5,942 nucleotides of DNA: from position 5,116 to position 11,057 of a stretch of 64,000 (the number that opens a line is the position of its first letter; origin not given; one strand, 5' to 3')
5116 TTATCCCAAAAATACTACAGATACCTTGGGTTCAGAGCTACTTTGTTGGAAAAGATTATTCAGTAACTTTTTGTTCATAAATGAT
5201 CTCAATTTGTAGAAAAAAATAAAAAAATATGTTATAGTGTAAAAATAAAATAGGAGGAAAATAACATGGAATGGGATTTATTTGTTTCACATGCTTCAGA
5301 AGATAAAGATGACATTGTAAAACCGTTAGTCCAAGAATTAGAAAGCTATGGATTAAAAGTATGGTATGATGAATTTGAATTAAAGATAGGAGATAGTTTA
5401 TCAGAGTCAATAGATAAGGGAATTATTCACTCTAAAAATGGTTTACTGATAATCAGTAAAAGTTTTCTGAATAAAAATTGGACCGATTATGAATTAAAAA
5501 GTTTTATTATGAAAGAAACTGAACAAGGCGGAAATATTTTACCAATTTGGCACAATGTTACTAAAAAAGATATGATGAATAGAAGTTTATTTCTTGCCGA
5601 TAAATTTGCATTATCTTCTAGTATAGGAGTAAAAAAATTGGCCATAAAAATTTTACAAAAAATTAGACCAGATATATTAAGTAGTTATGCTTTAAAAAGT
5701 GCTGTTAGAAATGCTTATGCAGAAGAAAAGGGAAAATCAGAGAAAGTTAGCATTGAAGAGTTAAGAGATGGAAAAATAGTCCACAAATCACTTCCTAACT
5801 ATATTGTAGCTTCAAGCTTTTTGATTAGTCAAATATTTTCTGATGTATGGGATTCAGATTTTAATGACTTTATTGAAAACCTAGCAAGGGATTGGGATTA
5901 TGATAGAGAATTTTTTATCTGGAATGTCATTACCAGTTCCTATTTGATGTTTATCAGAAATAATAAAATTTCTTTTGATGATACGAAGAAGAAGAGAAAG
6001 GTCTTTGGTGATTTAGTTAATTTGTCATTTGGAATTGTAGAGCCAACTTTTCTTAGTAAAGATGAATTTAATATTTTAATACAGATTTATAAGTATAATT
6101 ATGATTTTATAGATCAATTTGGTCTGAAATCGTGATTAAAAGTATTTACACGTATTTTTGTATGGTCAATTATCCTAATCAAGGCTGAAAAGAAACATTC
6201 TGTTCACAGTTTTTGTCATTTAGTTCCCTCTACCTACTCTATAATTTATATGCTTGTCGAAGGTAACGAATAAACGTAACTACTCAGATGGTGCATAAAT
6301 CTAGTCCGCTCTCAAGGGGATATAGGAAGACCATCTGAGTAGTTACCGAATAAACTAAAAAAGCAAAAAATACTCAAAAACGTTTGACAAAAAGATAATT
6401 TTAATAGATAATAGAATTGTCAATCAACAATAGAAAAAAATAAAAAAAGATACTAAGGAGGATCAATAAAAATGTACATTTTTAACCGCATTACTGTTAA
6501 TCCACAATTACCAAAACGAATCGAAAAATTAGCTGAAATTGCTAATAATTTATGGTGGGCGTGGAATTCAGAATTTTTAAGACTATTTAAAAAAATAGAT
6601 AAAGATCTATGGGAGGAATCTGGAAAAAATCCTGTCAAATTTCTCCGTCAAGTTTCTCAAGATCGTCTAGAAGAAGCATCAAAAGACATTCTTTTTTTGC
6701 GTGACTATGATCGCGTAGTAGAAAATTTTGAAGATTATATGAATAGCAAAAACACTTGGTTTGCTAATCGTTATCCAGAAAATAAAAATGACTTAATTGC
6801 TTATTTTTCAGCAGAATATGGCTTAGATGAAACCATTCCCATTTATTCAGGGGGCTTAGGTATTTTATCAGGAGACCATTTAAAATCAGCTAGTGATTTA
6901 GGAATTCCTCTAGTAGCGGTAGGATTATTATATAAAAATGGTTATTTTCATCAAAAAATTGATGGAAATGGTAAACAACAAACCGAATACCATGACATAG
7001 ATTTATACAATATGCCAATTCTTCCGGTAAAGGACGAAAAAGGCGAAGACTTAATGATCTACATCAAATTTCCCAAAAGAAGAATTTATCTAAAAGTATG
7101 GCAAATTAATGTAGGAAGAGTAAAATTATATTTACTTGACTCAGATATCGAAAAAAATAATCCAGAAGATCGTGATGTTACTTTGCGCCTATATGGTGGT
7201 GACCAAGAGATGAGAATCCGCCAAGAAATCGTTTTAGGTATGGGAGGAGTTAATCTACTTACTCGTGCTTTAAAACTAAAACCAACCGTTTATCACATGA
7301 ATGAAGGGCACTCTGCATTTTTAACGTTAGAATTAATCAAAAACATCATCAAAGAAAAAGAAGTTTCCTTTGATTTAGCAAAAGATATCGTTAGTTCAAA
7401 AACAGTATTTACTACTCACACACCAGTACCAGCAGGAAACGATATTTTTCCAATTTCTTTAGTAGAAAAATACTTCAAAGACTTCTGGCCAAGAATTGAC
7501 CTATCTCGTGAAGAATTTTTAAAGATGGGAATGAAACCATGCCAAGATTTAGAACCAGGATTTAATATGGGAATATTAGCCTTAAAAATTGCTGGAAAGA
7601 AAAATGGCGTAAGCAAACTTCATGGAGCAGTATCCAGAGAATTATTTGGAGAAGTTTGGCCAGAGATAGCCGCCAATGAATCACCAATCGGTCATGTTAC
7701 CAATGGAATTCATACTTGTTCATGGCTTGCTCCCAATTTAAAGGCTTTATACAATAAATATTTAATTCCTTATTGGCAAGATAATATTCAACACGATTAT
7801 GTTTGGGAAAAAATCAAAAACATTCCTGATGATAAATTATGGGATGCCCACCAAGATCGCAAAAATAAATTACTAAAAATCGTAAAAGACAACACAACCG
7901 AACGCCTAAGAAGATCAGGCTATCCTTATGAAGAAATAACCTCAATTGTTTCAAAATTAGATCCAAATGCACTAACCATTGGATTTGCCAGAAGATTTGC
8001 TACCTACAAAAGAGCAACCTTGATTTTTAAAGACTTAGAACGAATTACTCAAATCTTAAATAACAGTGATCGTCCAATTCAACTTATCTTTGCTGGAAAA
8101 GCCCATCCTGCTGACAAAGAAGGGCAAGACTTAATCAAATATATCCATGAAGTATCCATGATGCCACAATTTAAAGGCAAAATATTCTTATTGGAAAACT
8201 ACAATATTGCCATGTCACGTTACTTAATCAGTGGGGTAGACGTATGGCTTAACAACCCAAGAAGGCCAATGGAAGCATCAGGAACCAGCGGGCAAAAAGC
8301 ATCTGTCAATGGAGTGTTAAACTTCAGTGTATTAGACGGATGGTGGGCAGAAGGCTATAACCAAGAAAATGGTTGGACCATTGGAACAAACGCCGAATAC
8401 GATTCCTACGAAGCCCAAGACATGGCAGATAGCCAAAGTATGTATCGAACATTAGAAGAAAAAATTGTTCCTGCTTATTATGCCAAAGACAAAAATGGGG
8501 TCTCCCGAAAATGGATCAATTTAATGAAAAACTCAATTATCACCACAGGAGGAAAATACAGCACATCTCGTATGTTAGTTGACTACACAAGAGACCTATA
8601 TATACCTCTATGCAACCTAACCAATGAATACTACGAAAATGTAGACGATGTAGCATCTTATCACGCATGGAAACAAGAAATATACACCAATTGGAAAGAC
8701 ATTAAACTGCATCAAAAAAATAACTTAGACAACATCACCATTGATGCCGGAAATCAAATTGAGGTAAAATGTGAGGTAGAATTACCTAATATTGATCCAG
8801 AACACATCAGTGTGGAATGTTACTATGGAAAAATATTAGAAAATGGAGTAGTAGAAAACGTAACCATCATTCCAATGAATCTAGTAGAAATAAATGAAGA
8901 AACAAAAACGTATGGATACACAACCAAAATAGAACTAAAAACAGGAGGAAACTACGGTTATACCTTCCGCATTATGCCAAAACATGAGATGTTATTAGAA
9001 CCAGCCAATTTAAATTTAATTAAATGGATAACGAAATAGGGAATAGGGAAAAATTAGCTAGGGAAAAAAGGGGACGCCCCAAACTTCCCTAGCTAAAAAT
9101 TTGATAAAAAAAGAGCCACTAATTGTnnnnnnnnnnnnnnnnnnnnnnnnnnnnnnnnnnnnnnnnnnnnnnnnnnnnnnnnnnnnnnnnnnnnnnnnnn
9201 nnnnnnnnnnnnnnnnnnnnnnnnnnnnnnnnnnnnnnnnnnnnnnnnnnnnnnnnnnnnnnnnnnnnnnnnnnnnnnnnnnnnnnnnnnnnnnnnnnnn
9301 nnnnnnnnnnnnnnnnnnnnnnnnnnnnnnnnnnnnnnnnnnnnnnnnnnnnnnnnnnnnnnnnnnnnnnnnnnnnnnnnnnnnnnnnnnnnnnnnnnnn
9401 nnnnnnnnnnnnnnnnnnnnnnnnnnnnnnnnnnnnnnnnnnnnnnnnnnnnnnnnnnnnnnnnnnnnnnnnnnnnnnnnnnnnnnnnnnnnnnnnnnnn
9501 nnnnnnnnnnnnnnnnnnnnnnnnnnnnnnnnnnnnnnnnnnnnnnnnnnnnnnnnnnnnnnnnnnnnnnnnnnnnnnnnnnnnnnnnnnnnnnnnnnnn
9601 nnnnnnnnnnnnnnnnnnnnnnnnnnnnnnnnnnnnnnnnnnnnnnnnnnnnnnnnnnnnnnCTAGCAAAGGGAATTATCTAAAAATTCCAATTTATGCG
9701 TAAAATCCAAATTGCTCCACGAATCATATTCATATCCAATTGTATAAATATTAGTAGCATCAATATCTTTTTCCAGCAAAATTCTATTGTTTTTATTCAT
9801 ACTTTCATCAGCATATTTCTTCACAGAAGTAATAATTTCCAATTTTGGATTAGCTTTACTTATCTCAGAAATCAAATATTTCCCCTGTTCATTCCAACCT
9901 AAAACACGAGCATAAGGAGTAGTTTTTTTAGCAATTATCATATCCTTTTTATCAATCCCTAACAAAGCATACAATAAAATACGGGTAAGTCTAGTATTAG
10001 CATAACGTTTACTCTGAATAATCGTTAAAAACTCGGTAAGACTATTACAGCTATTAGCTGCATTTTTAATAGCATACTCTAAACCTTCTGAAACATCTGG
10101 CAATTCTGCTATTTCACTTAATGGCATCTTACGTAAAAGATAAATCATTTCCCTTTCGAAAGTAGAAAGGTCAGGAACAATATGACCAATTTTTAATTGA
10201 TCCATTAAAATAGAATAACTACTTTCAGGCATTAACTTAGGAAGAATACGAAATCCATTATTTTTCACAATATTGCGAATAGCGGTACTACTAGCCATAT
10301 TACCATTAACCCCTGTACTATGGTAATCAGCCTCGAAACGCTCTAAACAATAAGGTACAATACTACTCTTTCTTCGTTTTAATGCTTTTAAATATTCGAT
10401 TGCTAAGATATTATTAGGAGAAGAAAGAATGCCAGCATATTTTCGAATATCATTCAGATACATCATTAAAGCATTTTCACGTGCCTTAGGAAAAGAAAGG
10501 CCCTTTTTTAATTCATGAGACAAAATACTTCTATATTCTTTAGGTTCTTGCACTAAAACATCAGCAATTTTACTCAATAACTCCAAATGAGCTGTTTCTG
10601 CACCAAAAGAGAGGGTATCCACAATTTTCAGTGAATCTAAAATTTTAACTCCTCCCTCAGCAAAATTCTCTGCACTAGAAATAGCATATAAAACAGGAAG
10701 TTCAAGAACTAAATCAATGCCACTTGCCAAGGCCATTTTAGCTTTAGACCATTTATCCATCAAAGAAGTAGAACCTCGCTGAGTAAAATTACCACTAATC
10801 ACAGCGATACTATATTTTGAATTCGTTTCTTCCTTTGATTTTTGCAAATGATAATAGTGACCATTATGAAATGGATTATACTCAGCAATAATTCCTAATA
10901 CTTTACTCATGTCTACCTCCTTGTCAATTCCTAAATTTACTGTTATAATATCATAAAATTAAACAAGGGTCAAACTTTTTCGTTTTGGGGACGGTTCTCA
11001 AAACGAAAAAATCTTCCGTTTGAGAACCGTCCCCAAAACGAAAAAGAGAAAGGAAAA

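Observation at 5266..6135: Standalone TIR-domain gene with an intact catalytic-Glu motif and an unknown C-terminal domain, embedded among core genes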

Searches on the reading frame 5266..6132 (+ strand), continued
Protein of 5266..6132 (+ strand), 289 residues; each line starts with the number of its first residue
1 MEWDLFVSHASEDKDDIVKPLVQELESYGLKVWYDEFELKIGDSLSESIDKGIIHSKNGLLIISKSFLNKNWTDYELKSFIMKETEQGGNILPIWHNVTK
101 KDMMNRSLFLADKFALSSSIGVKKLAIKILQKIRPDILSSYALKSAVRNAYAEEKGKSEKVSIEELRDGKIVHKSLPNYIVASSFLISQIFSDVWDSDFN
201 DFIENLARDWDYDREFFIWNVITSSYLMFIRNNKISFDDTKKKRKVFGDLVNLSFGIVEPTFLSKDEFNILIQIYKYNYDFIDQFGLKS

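Call 78: find_related_loci(query=A1, collection=metagenome_contigs, flank=8000)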
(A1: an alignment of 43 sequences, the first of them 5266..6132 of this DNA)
Query A1 (289 aa) in metagenome_contigs; peptide patterns used: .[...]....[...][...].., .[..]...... (x = any residue, [..] = any of these).
600 stretches matched a pattern (row limit reached: there are more); 537 encode a relative of the query (tblastn E <= 1e-3); the best 80 are kept; 80 distinct loci.
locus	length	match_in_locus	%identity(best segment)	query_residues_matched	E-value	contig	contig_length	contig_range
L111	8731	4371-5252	43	3-287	4e-77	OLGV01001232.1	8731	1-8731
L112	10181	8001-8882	43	3-287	3e-76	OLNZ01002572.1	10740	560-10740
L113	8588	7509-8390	43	3-287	3e-76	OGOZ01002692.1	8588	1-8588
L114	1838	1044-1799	39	2-256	1e-62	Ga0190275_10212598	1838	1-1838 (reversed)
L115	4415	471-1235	39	1-259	5e-55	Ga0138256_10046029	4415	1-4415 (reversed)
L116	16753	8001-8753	40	4-257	6e-53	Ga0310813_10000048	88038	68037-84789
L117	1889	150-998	34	3-283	3e-53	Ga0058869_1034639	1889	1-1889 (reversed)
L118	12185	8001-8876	36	3-289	8e-52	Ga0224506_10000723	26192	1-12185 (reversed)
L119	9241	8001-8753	37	3-257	2e-51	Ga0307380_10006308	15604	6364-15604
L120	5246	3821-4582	37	1-256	1e-50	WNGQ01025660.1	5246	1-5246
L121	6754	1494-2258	36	1-259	1e-50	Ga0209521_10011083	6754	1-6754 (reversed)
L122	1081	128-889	41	4-259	4e-53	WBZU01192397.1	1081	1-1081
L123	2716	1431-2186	40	2-256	7e-49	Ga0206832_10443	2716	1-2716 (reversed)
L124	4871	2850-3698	35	2-283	2e-48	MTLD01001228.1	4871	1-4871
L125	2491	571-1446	32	3-289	2e-48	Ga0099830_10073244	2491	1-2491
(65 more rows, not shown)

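Call 84: search_protein_families(library=padloc, alignment_id=A6, max_evalue=0.000001)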
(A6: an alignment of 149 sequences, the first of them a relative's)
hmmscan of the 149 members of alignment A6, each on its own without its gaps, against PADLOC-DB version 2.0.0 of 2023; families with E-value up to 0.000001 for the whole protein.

A. member 1, L114:1-963:- (321 aa): 0 families

B. families by the number of members that match (of 149 scanned): 109 families (the first 25 are shown)
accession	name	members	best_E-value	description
PDLC00436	ThsB1|ThsB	3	9.4e-14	TIR-like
PDLC00426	ThsB1|ThsB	3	6e-08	TIR-like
PDLC00418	ThsB1|ThsB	2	1.3e-41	TIR-like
PDLC05062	PDC-S66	2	2.4e-24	-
PDLC04134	mad2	2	6.5e-22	mads_2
PDLC02012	SAVED5--SAVED_TIR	2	6.3e-12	-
PDLC00425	ThsB1|ThsB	2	8.8e-11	TIR-like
PDLC00419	ThsB1|ThsB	2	4.9e-09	TIR-like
PDLC04852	PDC-S05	1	2.2e-142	-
PDLC04851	PDC-S05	1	5.3e-139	-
PDLC04853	PDC-S05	1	1.9e-138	-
PDLC04868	PDC-S05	1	4.8e-123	-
PDLC04843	PDC-S05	1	2.2e-116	-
PDLC04864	PDC-S05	1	1.3e-114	-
PDLC04871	PDC-S05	1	3.8e-108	-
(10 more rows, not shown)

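Call 85: search_protein_families(library=pfam, alignment_id=A6, max_evalue=0.000001)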
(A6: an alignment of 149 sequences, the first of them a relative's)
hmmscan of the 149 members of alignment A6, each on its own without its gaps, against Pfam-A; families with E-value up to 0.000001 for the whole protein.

A. member 1, L114:1-963:- (321 aa): 0 families

B. families by the number of members that match (of 149 scanned): 115 families (the first 25 are shown)
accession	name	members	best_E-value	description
PF13676.11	TIR_2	7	5.7e-30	TIR domain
PF00106.31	adh_short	3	3.8e-51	short chain dehydrogenase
PF13561.12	adh_short_C2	3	8.2e-42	Enoyl-(Acyl carrier protein) reductase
PF00589.27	Phage_integrase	3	6.7e-40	Phage integrase family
PF08659.16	KR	3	2.4e-15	KR domain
PF01582.25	TIR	3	4.8e-12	TIR domain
PF03255.19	ACCA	2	6.3e-151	Acetyl co-enzyme A carboxylase carboxyltransferase-like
PF00246.29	Peptidase_M14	2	7.6e-34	Zinc carboxypeptidase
PF08937.16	ThsB_TIR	2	3.4e-17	Thoeris protein ThsB, TIR-like domain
PF13443.12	HTH_26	2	1.8e-13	Cro/C1-type HTH DNA-binding domain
PF13847.12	Methyltransf_31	2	1.2e-10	Methyltransferase domain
PF01370.27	Epimerase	2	5.3e-09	NAD dependent epimerase/dehydratase family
PF01268.25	FTHFS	1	3.8e-259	Formate--tetrahydrofolate ligase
PF13310.11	Virulence_RhuM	1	3.5e-114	Virulence protein RhuM family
PF18723.6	HMUDK_hel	1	4.5e-113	5-hmdU DNA kinase, helical domain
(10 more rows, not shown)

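Call 113: find_related_loci(query=A1, collection=viral_contigs, flank=8000)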
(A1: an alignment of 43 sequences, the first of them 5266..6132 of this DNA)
Query A1 (289 aa) in viral_contigs; peptide patterns used: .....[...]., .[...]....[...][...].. (x = any residue, [..] = any of these).
56 stretches matched a pattern; 35 encode a relative of the query (tblastn E <= 1e-3); 35 distinct loci.
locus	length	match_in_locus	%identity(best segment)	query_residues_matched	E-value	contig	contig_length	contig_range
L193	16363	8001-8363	55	3-122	2e-41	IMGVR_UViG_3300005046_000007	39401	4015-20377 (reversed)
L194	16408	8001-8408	51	2-132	1e-40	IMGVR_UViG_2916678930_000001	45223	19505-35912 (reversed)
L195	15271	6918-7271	56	3-120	1e-40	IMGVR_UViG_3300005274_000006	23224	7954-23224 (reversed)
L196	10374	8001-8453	48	2-141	9e-40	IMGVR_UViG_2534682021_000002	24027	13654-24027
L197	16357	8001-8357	52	2-120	2e-39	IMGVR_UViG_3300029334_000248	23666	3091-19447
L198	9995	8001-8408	50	2-132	5e-39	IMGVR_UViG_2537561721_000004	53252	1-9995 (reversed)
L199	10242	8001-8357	54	2-120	5e-39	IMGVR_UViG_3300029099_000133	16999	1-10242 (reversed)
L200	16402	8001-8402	48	2-134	2e-38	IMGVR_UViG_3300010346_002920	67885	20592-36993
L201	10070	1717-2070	54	3-120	9e-38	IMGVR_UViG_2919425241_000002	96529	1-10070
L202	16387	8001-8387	49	4-131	5e-37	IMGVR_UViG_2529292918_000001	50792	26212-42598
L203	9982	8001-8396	49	6-132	2e-36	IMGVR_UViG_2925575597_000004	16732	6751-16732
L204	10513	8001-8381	49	4-129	2e-36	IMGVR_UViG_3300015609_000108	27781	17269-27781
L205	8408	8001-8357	50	2-120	8e-36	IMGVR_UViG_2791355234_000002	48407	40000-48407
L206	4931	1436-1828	47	1-126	2e-35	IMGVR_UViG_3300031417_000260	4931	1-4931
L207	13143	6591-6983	47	1-126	2e-35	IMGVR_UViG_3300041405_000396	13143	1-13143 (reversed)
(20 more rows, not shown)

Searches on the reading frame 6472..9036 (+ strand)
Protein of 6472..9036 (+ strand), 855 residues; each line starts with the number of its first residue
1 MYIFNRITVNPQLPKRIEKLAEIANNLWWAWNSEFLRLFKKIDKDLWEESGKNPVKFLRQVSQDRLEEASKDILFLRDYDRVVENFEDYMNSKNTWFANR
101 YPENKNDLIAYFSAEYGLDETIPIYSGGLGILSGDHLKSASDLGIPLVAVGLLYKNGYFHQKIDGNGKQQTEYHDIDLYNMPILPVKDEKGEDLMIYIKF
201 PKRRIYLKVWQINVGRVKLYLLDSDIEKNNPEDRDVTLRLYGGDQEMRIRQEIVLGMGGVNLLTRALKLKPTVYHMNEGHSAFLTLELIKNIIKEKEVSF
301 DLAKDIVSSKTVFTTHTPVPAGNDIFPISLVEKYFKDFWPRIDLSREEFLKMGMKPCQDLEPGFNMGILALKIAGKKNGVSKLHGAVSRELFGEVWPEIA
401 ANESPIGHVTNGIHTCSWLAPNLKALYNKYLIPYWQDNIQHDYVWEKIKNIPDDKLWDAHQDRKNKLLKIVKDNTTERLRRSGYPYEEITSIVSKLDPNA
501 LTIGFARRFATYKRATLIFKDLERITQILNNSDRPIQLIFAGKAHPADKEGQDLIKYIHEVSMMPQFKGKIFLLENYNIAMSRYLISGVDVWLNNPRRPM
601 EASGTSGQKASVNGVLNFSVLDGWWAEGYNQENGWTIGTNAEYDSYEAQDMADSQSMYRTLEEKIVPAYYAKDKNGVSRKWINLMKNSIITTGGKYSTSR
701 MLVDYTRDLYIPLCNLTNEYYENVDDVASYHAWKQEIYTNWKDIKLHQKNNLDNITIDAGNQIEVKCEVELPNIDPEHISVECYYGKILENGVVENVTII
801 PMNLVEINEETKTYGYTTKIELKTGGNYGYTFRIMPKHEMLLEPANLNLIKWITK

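Call 5: search_protein_families(library=pfam, proteins=[window:6472-9036:+], max_evalue=0.01)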
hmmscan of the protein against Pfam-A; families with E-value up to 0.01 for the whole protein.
window:6472-9036:+ (855 aa): 2 families
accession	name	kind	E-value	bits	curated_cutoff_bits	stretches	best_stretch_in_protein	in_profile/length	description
PF11897.13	DUF3417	-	5.3e-39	133.5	25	1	13-121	1-108/109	Protein of unknown function (DUF3417)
PF00343.26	Phosphorylase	-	1.3e-35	123.3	27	2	271-756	217-692/713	Carbohydrate phosphorylase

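Call 13: find_related_loci(query=window:6472-9036:+, collection=genome_contigs, flank=10000)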
Query window:6472-9036:+ (855 aa) in genome_contigs; peptide patterns used: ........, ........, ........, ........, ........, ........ (x = any residue, [..] = any of these).
600 stretches matched a pattern (row limit reached: there are more); 589 encode a relative of the query (tblastn E <= 1e-3); the best 80 are kept; 80 distinct loci.
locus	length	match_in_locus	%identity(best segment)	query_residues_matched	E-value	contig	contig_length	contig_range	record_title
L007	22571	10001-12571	87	1-855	0e+0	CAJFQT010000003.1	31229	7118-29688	uncultured Clostridia bacterium isolate Chicken_15_mag_125 genome assembly, contig: MAGpy_11413_15_idba_bin_125_fascaffo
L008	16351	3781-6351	87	1-855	0e+0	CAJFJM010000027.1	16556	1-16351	uncultured Clostridia bacterium isolate Chicken_20_mag_41 genome assembly, contig: MAGpy_11413_20_idba_bin_41_fascaffold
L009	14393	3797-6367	86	1-855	0e+0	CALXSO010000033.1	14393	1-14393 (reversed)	MAG: uncultured Clostridia bacterium isolate E12__bin165 genome assembly, contig: E12__k127_3236823, whole genome shotgu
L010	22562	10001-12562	86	1-854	0e+0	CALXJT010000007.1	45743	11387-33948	MAG: uncultured Clostridia bacterium isolate BRZ_CS__bin99 genome assembly, contig: BRZ_CS__NODE_1245_length_45743_cov_1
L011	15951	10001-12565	86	1-855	0e+0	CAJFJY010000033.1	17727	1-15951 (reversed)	uncultured Clostridia bacterium isolate Chicken_20_mag_165 genome assembly, contig: MAGpy_11413_20_idba_bin_165_fascaffo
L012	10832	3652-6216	85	1-855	0e+0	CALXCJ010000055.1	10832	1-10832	MAG: uncultured Clostridia bacterium isolate BRZ_HP__bin93 genome assembly, contig: BRZ_HP__NODE_6293_length_10832_cov_5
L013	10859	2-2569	84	1-855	0e+0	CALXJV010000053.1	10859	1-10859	MAG: uncultured Clostridia bacterium isolate BRZ_EH__bin43 genome assembly, contig: BRZ_EH__NODE_11136_length_10859_cov_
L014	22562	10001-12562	83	1-854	0e+0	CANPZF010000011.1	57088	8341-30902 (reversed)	MAG: uncultured Clostridia bacterium isolate Lapin-004__bin73 genome assembly, contig: Lapin-004__NODE_606_length_57088_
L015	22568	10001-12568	84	1-855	0e+0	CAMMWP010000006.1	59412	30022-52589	MAG: uncultured Clostridium sp. isolate ERR7167046_bin.3_MetaWRAP_v1.1_MAG genome assembly, contig: NODE_188_length_5941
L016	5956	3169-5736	84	1-855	0e+0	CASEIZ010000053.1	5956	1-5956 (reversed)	uncultured Eubacteriales bacterium isolate SI.B30.metabat-bins.8 genome assembly, contig: SI.B30.metabat-bins.8.fa_k141_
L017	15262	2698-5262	84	1-855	0e+0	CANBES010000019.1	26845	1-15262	MAG TPA_asm: uncultured Clostridium sp. isolate SRR15429269_bin.4_metawrap_v1.3_MAG genome assembly, contig: NODE.256_le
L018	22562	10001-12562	83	1-854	0e+0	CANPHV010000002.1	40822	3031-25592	MAG TPA_asm: uncultured Clostridium sp. isolate SRR15730552_bin.38_metawrap_v1.3_MAG genome assembly, contig: NODE.2194_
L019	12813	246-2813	83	1-855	0e+0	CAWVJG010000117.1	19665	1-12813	MAG: Bacillota bacterium isolate metabat2_XCR1_HET_6747_bwa.110 MAG genome assembly, contig: k87_778435, whole genome sh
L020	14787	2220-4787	83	1-855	0e+0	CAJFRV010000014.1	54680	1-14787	uncultured Clostridia bacterium isolate Chicken_20_mag_115 genome assembly, contig: MAGpy_11413_20_idba_bin_115_fascaffo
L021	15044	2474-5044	83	1-855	0e+0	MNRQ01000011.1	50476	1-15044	MAG: Clostridium sp. 27_14 Ley3_66761_scaffold_2486, whole genome shotgun sequence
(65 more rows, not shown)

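Call 90: find_encoding_contigs(protein=window:6472-9036:+, flank=6000, max_places=8)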
Protein window:6472-9036:+ (855 aa): 3 contigs read that carry it; 1 place shown.
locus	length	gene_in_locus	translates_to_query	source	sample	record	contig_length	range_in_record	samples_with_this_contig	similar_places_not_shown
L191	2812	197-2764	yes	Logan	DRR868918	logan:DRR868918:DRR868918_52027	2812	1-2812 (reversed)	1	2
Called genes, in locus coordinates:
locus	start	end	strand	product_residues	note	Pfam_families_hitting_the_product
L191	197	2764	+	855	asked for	PF11897:DUF3417, PF00343:Phosphorylase, PF28476:GlgP_C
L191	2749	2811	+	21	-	?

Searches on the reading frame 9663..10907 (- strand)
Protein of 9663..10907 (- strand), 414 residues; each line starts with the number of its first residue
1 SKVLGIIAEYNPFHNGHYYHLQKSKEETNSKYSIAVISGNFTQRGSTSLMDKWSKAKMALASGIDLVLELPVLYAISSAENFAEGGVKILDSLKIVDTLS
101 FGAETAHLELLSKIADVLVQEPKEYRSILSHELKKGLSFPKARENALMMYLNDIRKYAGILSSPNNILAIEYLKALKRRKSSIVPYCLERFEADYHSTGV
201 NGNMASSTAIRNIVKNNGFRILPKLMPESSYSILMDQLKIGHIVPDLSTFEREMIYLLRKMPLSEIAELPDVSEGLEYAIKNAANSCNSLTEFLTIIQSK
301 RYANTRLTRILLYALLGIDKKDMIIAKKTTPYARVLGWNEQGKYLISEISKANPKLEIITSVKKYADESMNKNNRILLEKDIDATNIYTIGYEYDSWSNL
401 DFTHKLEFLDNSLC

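Call 5: search_protein_families(library=pfam, proteins=[window:9663-10907:-], max_evalue=0.01)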
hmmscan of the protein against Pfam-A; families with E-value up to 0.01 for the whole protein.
window:9663-10907:- (414 aa): 2 families
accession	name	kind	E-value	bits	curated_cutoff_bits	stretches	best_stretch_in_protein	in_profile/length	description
PF05636.17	HIGH_NTase1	-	6.6e-132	441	27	1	2-393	2-391/402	HIGH Nucleotidyl Transferase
PF08218.17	Citrate_ly_lig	-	0.00024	21.3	20.9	0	6-32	4-30/182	Citrate lyase ligase C-terminal domain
